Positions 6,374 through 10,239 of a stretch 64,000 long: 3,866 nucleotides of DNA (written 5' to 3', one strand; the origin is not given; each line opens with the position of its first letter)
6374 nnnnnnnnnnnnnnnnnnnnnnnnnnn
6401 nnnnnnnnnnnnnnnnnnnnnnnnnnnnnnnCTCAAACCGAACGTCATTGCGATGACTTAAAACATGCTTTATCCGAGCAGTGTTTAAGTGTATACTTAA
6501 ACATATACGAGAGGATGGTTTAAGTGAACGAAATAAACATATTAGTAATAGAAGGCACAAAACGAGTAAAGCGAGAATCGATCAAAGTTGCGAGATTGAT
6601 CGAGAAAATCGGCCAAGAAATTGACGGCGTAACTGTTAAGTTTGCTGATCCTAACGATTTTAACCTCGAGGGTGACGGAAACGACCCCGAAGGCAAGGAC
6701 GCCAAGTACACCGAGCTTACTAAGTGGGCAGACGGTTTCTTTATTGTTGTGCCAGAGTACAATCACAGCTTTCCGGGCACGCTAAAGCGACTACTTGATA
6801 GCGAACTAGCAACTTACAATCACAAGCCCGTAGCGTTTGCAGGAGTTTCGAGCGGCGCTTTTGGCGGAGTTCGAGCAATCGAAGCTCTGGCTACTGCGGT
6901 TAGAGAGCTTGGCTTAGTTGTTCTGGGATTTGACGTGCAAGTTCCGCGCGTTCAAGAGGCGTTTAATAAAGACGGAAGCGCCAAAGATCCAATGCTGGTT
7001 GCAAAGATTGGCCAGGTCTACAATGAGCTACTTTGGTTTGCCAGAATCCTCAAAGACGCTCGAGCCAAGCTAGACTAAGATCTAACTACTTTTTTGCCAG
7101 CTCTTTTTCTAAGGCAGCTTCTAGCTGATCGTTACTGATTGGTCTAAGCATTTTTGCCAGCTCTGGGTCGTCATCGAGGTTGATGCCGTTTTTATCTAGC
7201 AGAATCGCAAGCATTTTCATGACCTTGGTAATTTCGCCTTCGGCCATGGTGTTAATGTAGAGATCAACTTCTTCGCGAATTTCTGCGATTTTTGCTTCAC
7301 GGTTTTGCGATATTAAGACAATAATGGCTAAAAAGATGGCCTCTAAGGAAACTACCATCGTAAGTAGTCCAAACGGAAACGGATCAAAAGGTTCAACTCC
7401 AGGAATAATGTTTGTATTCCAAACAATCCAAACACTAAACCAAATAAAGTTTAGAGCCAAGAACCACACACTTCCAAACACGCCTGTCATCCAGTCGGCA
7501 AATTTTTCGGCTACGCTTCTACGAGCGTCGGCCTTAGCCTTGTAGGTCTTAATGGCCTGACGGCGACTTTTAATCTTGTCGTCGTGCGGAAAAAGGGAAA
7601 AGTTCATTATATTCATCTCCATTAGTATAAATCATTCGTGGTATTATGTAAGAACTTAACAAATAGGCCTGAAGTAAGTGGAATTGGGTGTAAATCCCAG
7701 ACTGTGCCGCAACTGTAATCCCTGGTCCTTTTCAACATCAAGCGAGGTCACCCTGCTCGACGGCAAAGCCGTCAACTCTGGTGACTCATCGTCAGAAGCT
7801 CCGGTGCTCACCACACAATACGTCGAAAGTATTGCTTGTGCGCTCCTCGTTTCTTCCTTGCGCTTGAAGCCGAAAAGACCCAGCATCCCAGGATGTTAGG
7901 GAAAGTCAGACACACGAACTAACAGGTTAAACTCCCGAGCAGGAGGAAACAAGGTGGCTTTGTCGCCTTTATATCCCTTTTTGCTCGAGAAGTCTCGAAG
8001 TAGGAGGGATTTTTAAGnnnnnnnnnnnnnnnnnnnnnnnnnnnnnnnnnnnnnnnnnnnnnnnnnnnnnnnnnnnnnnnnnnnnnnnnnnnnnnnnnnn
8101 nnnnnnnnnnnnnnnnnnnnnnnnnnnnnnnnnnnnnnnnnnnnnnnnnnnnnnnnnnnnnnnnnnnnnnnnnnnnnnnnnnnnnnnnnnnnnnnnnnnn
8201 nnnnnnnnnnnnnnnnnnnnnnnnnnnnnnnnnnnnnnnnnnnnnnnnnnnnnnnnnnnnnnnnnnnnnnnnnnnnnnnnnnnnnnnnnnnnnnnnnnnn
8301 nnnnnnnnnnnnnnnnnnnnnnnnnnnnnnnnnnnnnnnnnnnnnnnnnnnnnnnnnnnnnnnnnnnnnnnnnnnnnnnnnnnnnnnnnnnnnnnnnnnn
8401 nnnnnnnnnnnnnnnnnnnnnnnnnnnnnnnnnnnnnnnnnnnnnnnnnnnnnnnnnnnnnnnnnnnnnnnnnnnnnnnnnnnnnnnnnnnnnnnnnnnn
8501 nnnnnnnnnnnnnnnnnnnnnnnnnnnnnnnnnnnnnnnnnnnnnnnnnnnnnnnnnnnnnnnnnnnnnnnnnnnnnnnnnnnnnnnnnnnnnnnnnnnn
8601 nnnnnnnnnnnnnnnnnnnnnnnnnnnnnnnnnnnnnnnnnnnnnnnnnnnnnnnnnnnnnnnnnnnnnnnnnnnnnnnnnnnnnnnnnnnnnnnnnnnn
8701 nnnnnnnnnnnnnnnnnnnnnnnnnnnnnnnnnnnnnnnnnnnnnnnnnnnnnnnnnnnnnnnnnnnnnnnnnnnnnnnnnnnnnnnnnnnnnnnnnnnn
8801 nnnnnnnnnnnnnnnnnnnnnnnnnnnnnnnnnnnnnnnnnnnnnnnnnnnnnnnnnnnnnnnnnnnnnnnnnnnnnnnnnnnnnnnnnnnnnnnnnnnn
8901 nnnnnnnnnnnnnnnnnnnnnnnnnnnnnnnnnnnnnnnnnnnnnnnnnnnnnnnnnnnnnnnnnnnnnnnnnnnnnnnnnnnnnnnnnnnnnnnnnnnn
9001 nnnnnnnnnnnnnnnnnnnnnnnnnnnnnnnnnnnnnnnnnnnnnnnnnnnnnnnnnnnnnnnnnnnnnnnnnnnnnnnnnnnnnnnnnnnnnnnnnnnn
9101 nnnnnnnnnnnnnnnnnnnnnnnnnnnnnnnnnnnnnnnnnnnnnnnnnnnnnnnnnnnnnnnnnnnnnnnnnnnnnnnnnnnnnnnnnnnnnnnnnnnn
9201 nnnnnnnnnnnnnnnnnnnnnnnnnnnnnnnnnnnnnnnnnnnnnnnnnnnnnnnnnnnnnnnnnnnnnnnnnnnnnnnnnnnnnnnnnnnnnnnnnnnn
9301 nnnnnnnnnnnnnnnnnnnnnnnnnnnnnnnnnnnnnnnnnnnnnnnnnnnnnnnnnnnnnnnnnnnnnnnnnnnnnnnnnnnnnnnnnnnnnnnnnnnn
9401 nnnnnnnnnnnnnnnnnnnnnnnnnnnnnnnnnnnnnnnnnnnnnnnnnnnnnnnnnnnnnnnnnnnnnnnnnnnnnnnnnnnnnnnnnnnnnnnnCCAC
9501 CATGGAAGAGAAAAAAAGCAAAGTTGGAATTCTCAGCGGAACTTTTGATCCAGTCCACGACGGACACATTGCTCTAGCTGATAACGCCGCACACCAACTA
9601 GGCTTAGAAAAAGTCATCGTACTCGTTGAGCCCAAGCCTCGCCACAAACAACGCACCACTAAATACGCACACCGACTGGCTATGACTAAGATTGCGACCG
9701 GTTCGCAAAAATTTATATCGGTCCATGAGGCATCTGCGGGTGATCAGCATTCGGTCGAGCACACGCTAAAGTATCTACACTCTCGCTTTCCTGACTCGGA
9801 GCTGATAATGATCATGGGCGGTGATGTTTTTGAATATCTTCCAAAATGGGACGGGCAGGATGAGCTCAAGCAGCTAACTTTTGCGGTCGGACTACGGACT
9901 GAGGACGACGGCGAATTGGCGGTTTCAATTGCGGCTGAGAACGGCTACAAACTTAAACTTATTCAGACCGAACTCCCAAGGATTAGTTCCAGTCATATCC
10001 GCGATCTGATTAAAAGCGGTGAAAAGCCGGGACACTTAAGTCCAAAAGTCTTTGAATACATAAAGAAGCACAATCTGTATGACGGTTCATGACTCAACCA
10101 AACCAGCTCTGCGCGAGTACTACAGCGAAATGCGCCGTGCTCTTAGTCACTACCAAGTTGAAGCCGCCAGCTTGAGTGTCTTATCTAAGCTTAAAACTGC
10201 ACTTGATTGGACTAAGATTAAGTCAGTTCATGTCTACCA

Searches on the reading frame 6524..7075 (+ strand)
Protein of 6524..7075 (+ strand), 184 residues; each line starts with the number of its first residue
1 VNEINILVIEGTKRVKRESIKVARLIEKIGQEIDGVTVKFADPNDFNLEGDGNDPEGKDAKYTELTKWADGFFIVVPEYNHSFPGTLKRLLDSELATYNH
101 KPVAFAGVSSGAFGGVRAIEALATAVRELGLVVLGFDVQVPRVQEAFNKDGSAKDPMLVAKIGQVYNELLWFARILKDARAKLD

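Call 74: search_protein_families(library=pfam, proteins=[window:6524-7075:+], max_evalue=0.001)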
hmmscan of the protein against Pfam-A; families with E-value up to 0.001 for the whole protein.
window:6524-7075:+ (184 aa): 2 families
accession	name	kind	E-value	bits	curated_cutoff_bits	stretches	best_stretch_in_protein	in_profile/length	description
PF03358.20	FMN_red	-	4.9e-22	78.6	24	1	5-135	2-141/152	NADPH-dependent FMN reductase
PF02525.22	Flavodoxin_2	-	0.00015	21.9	27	1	6-93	3-102/198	Flavodoxin-like fold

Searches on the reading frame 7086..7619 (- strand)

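Call 74: search_protein_families(library=pfam, proteins=[window:7086-7619:-], max_evalue=0.001)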
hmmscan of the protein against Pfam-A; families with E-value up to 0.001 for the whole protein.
window:7086-7619:- (177 aa): 1 family
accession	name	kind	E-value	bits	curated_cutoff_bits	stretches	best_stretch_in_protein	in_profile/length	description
PF06210.16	DUF1003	-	3.5e-27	95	27.4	1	48-147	1-99/103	Protein of unknown function (DUF1003)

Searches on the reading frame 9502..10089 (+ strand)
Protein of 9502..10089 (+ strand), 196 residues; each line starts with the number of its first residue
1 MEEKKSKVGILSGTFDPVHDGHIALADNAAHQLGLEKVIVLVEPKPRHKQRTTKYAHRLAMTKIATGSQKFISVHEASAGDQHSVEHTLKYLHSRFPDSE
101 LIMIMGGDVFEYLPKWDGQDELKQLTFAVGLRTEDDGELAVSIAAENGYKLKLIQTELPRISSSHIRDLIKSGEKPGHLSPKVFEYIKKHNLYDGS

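Call 74: search_protein_families(library=pfam, proteins=[window:9502-10089:+], max_evalue=0.001)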
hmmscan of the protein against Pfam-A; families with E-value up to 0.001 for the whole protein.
window:9502-10089:+ (196 aa): 2 families
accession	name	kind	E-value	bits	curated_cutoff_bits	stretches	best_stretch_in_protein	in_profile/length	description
PF01467.32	CTP_transf_like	-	2.8e-19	70.1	21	1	11-168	2-132/133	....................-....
PF06574.18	FAD_syn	-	0.00051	20.3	27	1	8-60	8-63/158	FAD synthetase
